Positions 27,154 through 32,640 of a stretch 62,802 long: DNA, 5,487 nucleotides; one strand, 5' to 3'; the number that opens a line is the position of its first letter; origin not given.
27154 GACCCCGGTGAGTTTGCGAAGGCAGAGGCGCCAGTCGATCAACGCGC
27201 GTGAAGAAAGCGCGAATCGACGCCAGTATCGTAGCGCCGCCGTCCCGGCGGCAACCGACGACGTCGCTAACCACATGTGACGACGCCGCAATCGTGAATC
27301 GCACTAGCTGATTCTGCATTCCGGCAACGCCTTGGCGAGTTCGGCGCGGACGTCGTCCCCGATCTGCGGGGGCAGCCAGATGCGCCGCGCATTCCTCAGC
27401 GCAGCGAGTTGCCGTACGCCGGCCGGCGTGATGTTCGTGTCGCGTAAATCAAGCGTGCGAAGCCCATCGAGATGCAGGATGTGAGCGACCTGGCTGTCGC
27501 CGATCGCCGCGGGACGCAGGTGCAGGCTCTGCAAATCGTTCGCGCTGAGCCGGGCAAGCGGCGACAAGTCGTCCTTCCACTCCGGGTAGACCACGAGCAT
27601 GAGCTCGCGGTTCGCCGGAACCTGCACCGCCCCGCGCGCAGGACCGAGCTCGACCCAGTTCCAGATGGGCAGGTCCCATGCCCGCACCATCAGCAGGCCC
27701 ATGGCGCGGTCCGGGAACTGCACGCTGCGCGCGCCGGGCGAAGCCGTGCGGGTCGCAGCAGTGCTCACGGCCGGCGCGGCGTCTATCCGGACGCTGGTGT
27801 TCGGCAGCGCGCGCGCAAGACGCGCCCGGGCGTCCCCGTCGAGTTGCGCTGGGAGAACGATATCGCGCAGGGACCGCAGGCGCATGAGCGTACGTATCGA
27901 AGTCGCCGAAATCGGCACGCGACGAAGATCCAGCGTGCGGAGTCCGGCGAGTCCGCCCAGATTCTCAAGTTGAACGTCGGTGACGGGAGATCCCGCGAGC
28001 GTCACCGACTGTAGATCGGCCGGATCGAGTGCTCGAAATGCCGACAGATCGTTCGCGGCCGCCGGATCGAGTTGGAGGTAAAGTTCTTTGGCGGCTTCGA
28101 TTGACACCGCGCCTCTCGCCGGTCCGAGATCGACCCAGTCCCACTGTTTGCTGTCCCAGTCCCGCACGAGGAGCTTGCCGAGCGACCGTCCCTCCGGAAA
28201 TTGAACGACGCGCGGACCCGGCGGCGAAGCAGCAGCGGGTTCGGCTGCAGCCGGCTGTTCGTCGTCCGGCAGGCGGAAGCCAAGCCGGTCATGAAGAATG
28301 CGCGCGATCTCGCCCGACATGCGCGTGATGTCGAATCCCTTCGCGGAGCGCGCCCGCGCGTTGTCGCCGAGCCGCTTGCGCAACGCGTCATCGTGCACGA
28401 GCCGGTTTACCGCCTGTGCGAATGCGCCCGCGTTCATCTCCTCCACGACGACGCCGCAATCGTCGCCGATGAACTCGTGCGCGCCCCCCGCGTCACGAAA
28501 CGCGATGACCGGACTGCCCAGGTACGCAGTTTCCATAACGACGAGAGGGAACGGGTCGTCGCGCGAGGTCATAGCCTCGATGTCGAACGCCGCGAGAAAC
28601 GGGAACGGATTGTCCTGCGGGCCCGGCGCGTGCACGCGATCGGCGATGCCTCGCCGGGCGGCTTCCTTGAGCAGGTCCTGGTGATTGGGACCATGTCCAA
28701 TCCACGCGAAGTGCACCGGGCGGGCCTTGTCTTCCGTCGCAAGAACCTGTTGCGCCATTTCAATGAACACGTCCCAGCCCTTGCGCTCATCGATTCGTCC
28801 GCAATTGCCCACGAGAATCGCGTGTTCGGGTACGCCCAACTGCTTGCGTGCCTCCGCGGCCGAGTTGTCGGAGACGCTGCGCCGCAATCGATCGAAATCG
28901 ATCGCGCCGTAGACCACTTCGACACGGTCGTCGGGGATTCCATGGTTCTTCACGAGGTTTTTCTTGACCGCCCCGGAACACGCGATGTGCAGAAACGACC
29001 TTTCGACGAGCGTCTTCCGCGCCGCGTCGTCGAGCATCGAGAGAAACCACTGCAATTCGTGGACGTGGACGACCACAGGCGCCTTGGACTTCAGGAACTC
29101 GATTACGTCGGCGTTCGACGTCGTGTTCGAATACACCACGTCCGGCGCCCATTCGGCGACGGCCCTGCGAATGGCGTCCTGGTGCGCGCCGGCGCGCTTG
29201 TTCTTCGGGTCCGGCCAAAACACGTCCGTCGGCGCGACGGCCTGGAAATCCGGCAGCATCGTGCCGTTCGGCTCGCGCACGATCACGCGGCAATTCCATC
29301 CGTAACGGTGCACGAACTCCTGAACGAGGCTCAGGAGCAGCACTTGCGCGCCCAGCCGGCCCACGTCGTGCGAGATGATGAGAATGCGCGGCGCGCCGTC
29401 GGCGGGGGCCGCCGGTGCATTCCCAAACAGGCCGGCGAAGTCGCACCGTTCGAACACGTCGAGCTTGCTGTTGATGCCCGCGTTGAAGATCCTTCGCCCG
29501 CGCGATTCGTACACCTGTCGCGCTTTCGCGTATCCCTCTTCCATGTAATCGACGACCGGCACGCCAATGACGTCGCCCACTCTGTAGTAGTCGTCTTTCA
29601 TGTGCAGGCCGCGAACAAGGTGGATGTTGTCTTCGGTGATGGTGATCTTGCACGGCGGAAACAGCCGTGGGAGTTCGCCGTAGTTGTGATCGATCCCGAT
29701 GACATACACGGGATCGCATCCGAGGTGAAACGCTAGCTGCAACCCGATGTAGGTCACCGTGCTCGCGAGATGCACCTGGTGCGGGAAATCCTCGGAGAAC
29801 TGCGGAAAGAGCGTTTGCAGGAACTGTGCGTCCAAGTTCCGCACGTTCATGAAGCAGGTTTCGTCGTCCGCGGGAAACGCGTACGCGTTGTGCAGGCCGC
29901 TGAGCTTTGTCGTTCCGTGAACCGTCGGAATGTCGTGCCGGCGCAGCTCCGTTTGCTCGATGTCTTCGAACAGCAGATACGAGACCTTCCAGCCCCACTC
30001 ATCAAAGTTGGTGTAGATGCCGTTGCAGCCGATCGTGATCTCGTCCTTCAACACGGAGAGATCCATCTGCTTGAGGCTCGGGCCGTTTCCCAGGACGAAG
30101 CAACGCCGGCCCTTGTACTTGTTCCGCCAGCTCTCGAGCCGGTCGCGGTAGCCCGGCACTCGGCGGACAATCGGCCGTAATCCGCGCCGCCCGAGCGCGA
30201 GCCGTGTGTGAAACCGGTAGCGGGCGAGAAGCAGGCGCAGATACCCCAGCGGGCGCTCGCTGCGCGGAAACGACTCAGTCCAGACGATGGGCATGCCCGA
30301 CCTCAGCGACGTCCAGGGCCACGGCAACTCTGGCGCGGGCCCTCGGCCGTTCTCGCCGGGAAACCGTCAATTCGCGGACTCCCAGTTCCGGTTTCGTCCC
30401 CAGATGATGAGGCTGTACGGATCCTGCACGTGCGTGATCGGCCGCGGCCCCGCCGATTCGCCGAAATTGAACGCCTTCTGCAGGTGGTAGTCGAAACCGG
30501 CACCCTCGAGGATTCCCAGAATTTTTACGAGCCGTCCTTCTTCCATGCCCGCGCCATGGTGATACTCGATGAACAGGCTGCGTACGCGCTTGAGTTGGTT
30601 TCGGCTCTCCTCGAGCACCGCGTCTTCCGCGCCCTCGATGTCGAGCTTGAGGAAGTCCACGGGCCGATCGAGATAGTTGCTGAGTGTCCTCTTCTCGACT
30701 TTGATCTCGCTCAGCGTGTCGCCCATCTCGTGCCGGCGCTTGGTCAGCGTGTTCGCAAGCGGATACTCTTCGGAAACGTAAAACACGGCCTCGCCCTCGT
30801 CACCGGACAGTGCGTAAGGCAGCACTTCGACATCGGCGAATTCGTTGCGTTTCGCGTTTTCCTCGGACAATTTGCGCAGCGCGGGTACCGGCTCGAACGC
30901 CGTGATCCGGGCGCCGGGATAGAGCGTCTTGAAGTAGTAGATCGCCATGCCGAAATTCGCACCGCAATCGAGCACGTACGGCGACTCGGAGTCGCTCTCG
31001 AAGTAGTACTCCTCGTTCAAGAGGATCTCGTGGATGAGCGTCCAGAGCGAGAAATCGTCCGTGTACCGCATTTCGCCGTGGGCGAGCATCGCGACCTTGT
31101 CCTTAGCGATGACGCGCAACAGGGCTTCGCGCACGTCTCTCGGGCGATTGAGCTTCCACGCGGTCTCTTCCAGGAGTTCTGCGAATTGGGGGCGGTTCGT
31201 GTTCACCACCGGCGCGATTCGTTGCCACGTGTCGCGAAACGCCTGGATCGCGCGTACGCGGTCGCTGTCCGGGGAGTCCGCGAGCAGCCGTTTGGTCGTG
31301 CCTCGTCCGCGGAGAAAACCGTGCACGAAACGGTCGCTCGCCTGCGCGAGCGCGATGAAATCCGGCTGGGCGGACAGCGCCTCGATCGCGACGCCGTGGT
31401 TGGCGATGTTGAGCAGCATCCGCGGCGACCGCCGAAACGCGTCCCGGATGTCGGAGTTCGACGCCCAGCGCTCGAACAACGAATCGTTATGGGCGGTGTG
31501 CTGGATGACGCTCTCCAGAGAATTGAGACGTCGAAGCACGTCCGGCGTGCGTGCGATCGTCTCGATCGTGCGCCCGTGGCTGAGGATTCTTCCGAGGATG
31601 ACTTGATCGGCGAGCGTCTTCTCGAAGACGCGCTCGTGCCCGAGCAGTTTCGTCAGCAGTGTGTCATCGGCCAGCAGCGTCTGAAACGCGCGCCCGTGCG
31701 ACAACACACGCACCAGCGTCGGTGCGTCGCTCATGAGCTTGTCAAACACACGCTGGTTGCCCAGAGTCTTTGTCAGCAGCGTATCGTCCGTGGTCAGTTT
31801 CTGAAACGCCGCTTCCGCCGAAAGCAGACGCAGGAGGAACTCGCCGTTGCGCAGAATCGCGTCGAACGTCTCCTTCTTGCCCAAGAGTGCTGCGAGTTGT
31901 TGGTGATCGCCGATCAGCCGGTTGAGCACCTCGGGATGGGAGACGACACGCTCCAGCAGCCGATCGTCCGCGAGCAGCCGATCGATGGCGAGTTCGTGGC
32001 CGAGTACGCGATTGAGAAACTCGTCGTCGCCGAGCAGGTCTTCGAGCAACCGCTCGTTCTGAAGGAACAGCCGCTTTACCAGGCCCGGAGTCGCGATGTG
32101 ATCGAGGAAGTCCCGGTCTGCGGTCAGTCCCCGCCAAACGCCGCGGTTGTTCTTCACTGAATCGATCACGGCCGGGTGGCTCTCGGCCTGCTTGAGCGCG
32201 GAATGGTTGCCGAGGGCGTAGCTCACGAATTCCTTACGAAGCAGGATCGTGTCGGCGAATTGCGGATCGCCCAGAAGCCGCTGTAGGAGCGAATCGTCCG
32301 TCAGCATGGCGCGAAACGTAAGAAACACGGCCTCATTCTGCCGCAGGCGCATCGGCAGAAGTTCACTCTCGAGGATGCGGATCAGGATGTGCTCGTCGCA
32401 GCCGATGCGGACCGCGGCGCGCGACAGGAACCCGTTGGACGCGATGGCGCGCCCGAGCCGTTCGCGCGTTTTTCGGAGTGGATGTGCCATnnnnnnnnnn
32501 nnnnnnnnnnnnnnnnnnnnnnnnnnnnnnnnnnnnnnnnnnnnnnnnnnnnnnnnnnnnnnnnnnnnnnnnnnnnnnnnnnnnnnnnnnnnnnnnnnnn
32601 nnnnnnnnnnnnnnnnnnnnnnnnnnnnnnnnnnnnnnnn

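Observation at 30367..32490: FkbM methyltransferase with ~34 tandem 10-aa helical repeats next to wzt: candidate new chain-length ruler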

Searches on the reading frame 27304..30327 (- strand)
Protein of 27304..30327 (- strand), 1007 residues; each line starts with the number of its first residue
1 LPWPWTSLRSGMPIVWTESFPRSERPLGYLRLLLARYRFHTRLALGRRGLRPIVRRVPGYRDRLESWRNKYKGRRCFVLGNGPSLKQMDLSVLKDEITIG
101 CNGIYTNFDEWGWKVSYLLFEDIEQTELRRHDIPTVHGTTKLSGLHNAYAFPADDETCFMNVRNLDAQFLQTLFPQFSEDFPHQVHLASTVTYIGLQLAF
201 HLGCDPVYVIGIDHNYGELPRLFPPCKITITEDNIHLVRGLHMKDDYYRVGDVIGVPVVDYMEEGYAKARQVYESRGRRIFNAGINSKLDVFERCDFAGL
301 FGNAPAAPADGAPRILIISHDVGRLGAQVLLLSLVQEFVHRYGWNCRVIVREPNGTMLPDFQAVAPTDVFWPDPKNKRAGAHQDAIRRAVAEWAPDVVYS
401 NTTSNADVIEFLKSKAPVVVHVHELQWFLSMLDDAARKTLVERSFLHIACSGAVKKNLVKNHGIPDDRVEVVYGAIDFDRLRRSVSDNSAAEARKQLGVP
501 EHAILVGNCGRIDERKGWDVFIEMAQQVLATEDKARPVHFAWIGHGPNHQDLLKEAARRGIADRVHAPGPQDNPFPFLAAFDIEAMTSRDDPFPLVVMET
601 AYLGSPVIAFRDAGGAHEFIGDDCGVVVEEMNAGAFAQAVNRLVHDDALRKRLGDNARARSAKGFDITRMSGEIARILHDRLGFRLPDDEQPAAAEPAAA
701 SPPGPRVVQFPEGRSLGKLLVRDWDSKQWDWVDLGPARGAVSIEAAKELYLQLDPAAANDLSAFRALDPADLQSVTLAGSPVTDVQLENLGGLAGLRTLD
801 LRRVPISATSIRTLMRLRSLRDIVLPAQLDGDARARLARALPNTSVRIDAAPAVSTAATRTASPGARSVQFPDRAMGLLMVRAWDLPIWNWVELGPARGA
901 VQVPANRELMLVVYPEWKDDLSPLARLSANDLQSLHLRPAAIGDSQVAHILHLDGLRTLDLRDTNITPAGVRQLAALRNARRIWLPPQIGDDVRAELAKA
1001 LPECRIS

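Call 6: search_protein_families(library=pfam, proteins=[window:27304-30327:-], max_evalue=0.01)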
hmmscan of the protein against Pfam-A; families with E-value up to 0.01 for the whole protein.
window:27304-30327:- (1007 aa): 6 families
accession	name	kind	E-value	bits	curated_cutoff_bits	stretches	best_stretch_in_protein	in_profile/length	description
PF00534.26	Glycos_transf_1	-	3.8e-24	85.6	26.4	1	492-659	4-171/172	Glycosyl transferases group 1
PF13692.12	Glyco_trans_1_4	-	3.7e-22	79.5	27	1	506-646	4-142/142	Glycosyl transferases group 1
PF13439.12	Glyco_transf_4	-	4.2e-15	56.6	28.5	1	326-480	3-170/170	Glycosyltransferase Family 4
PF01973.23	MptE-like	-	9.6e-08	32.4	34.6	1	64-216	15-168/171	6-hydroxymethylpterin diphosphokinase MptE-like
PF13855.12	LRR_8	-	5.1e-05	23.4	27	0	772-825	3-56/61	Leucine rich repeat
PF20706.3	GT4-conflict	-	0.0014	18.1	26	1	508-627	202-324/385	Family 4 Glycosyltransferase in conflict systems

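Call 13: search_protein_families(library=ncbifam, proteins=[window:27304-30327:-], max_evalue=0.01)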
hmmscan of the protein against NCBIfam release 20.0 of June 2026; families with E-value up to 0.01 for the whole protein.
window:27304-30327:- (1007 aa): 28 families (the best 25 are shown)
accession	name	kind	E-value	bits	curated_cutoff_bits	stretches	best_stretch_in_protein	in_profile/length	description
TIGR03449.1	mycothiol_MshA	equivalog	7.4e-23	81.1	462.5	1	438-666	159-388/406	D-inositol-3-phosphate glycosyltransferase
TIGR03088.1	stp2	hypoth_equivalog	3.1e-22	79.1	409.05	1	447-678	140-370/374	TIGR03088 family PEP-CTERM/XrtA system glycosyltransferase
NF050063.1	ProtGlycPglJ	equivalog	4.8e-18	65.5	500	1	417-674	120-359/363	N-acetylgalactosamine-N,N'-diacetylbacillosaminyl-diphospho-undecaprenol 4-alpha-N-acetylgalactosaminyltransferase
NF041876.1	EPS_EpsE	equivalog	7.2e-15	55.1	400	1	468-670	187-385/389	exopolysaccharide biosynthesis GT4 family glycosyltransferase EpsE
TIGR03999.1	thiol_BshA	equivalog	2.2e-14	53.2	273.7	1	441-669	142-361/375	N-acetyl-alpha-D-glucosaminyl L-malate synthase BshA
NF007640.0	PRK10307.1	subfamily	1.2e-13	50.8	276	1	458-669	185-395/411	WcaI family glycosyltransferase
NF011726.0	PRK15179.1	equivalog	5.4e-13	48.1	733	1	462-676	477-689/694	Vi polysaccharide biosynthesis protein TviE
NF047684.1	TeichurnBiosyTuaC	equivalog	1.6e-11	43.7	550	1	475-669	193-377/391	teichuronic acid biosynthesis protein TuaC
TIGR02149.1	glgA_Coryne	subfamily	2e-11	43.7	302.4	1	438-669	139-378/391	glycogen synthase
NF053787.1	GlcN_PG_synth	equivalog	3.5e-10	39.2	480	1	404-668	105-346/361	N-acetylglucosaminyl phosphatidylglycerol synthase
TIGR04063.1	stp3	hypoth_equivalog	3.9e-10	39.2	442.05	1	447-659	162-373/397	TIGR04063 family PEP-CTERM/XrtA system glycosyltransferase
TIGR04047.1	MSMEG_0565_glyc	hypoth_equivalog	2.5e-09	36.7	259.85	1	377-649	70-344/373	MSMEG_0565 family glycosyltransferase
NF046085.1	XrtY_assoc_Gly1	equivalog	6.3e-09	35.2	400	1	499-670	205-373/387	XrtY-associated glycosyltransferase XYAG1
TIGR04157.1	glyco_rSAM_CFB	subfamily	7.7e-09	35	400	1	447-676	173-404/406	TIGR04157 family glycosyltransferase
NF050056.1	ProtGlycPglH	equivalog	1.5e-07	30.9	600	1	506-675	182-347/354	GalNAc-alpha-(1->4)-GalNAc-alpha-(1->3)-diNAcBac-PP-undecaprenol alpha-1,4-N-acetyl-D-galactosaminyltransferase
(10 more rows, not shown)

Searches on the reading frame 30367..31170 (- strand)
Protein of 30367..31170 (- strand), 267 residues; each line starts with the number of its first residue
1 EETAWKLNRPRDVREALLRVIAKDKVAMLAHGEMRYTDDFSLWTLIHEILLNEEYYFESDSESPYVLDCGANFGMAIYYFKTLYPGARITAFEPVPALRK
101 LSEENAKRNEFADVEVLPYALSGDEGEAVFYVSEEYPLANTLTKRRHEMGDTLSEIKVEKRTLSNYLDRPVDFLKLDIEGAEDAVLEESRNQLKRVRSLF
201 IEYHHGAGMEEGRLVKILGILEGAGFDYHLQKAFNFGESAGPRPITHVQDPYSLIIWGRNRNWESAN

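Call 89: search_solved_structures(query=window:30367-31170:-, max_evalue=0.01)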
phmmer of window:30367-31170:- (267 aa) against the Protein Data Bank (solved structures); distinct sequences matched with E-value up to 0.01: 0.

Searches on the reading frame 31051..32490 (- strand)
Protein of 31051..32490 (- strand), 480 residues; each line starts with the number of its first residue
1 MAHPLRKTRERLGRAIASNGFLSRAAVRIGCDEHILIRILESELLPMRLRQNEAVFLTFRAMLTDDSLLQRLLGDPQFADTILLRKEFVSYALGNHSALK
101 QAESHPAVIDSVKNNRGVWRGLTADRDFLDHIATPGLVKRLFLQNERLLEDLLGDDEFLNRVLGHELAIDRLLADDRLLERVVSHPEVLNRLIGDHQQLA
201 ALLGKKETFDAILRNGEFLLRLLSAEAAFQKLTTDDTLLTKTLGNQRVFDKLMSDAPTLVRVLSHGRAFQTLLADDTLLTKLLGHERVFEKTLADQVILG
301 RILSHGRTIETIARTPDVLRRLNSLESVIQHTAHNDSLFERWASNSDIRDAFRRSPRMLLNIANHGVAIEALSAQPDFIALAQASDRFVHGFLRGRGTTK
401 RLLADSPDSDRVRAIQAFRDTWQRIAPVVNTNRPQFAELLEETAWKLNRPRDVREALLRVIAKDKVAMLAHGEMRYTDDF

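Call 12: search_protein_families(library=pfam, proteins=[window:31051-32490:-], max_evalue=10)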
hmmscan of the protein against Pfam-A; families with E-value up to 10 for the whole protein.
window:31051-32490:- (480 aa): 3 families
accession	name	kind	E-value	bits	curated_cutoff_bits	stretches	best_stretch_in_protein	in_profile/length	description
PF23195.1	UBQLN1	-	0.03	14.5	27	1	176-223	8-55/70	Ubiquilin-1-like domain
PF08350.17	FilR1_middle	-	0.094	13.2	27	0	206-260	60-115/128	Methanogenesis regulatory protein FilR1, middle domain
PF14663.11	RasGEF_N_2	-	0.18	12.6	27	1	179-236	19-77/108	Rapamycin-insensitive companion of mTOR RasGEF_N domain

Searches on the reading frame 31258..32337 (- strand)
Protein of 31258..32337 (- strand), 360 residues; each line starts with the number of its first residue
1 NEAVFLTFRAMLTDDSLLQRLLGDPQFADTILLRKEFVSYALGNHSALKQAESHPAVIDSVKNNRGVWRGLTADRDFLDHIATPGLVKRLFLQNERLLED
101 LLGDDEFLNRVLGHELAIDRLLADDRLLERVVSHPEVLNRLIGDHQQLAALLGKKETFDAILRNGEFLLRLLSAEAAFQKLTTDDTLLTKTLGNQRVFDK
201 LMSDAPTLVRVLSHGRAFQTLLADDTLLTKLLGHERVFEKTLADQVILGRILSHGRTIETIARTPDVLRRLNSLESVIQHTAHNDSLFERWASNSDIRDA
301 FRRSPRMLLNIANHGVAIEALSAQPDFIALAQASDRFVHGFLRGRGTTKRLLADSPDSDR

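Call 59: predict_structure(alignment_id=A5)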
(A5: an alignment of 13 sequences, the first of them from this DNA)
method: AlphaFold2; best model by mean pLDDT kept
length: 360 residues; sequences in the alignment: 13
mean_pLDDT: 67.0   pTM: 0.50
mean pLDDT of the five models: 67.0, 66.6, 65.1, 65.0, 61.4
residues with pLDDT >= 90: 0; 70-90: 137; 50-70: 196; < 50: 27
segments of 3 or more residues with pLDDT < 50: 47-49, 341-360
pLDDT, mean of each block of 10 residues (from residue 1): 58 61 64 59 50 56 64 69 59 63 70 69 66 69 71 72 75 79 82 82 82 84 82 75 75 74 71 65 67 69 63 62 65 54 45 41
secondary structure, 60 per line:
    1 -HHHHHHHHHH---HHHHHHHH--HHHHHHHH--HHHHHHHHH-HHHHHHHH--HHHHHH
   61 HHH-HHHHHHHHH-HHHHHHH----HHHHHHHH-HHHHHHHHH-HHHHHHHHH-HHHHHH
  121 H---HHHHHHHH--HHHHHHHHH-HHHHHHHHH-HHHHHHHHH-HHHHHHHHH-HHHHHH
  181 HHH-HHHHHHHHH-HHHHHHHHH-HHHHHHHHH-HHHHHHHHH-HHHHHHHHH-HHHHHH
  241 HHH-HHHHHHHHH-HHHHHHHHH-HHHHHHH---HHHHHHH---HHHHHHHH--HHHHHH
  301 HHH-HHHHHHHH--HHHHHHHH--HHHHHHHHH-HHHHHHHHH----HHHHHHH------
elements in order: H2-11 H15-22 H25-32 H35-43 H45-52 H55-63 H65-73 H75-81 H86-93 H95-103 H105-113 H115-121 H125-132 H135-143 H145-153 H155-163 H165-173 H175-183 H185-193 H195-203 H205-213 H215-223 H225-233 H235-243 H245-253 H255-263 H265-271 H275-281 H285-292 H295-303 H305-312 H315-322 H325-333 H335-343 H348-354

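Call 62: fold_search(model_id=the predicted structure, library=pdb)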
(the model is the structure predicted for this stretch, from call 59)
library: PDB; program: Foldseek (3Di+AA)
matches with E <= 10: 1021; with E <= 0.001: 2
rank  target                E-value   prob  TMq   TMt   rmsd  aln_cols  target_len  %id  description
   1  7qlr_A                2.3e-05  1.00  0.43  0.29  15.4       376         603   11  Receptor-binding protein of Clostridium difficile phage CDHS-1 (released 2022-12-28)
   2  7qlr_C                2.7e-05  1.00  0.37  0.23  18.8       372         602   11  Receptor-binding protein of Clostridium difficile phage CDHS-1 (released 2022-12-28)
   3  3vle_B                1.7e-03  0.99  0.23  0.21  18.7       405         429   14  Crystal structure of yeast proteasome interacting protein (released 2012-02-22)
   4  3vle_A                2.0e-03  1.00  0.24  0.21  19.0       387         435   17  Crystal structure of yeast proteasome interacting protein (released 2012-02-22)
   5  7rdr_A                5.2e-03  0.87  0.18  0.16  18.4       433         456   15  Circular tandem repeat protein with novel repeat topology and enhanced subunit contact surfaces (released 2021-09-01)
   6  4yje_A                5.4e-03  0.57  0.12  0.12  20.0       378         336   13  Crystal structure of APC-ARM in complexed with Amer1-A1 (released 2016-03-09)
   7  9pqw_A                6.1e-03  0.99  0.26  0.26  15.7       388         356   12  Crystal structure of C. elegans PUF-3 in complex with spn-4 RNA (released 2025-12-17)
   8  3bx3_A                1.0e-02  0.98  0.25  0.26  16.4       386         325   13  Puf4 T650C/C724R Mutant bound to Cox17 RNA 3' UTR recognition sequence (released 2008-03-11)
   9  4fp7_B                1.1e-02  0.96  0.24  0.22  20.9       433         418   12  2.2A resolution structure of Proteasome Assembly Chaperone Hsm3 (released 2013-04-10)
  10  4yjl_D                1.1e-02  0.51  0.12  0.13  19.8       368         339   13  Crystal structure of APC-ARM in complexed with Amer1-A2 (released 2016-03-09)
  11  5onb_C                1.3e-02  0.98  0.24  0.29  15.3       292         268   15  Drosophila Bag-of-marbles CBM peptide bound to human CAF40 (released 2017-12-27)
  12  4jpo_B                1.4e-02  0.95  0.24  0.21  20.8       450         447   13  5A resolution structure of Proteasome Assembly Chaperone Hsm3 in complex with a C-terminal fragment of Rpt1 (released 2013-04-10)
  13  4ct6_B                1.6e-02  0.60  0.14  0.17  18.2       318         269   15  CNOT9-CNOT1 complex (released 2014-05-07)
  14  5onb_E                1.6e-02  0.96  0.23  0.28  16.0       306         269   15  Drosophila Bag-of-marbles CBM peptide bound to human CAF40 (released 2017-12-27)
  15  5h7c_C                1.6e-02  0.63  0.17  0.16  16.4       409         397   14  Crystal structure of a repeat protein with two Protein A-DHR14 repeat modules (released 2017-06-28)
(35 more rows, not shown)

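Call 84: fold_search(model_id=the predicted structure, library=viral)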
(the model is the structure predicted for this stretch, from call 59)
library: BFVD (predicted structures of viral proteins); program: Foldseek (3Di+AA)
matches with E <= 10: 348; with E <= 0.001: 1
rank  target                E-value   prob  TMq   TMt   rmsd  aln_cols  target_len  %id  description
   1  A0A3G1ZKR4            5.5e-06  1.00  0.34  0.21  10.8       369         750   11  Repeat-containing capsid protein [Halobacterium phage phiH]
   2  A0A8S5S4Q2            1.2e-03  1.00  0.29  0.27  14.0       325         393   12  Tail fiber protein [Podoviridae sp. ctYKD14]
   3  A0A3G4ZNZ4            3.1e-03  0.51  0.12  0.12  19.4       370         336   15  Uncharacterized protein [Terrestrivirus sp.]
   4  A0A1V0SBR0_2          1.5e-02  0.93  0.26  0.15  13.5       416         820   12  Ankyrin and ring finger domain protein [Catovirus CTV1]
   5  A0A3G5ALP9            1.9e-02  0.77  0.21  0.16  18.3       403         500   12  Uncharacterized protein [Sylvanvirus sp.]
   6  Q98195                2.0e-02  0.82  0.22  0.17  16.4       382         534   15  MC027L [Molluscum contagiosum virus subtype 1]
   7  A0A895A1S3            2.5e-02  0.95  0.29  0.27  11.0       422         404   12  MGF 505-1R [African swine fever virus]
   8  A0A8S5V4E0            2.5e-02  0.75  0.17  0.10  13.6       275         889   14  BppU domain protein [Myoviridae sp. ct8iP21]
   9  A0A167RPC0            3.5e-02  0.90  0.25  0.16  20.4       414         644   12  Putative ankyrin repeat protein [Powai lake megavirus]
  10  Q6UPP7                5.5e-02  0.94  0.21  0.21  13.0       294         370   10  Capsid protein [Natrialba phage PhiCh1]
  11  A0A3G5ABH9            5.5e-02  0.80  0.25  0.18  18.9       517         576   12  Ankyrin and ring finger domain protein (Fragment) [Hyperionvirus sp.]
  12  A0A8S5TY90            5.7e-02  0.85  0.18  0.18  14.9       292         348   13  Tail fiber protein [Myoviridae sp. ctPkm1]
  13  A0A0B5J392            6.0e-02  0.54  0.19  0.14  22.3       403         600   15  Ankyrin repeat protein [Pandoravirus inopinatum]
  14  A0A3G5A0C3            7.1e-02  0.80  0.25  0.20  12.9       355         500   12  Uncharacterized protein [Harvfovirus sp.]
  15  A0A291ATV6            7.4e-02  0.18  0.13  0.07  23.6       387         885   14  Uncharacterized protein [Pandoravirus salinus]
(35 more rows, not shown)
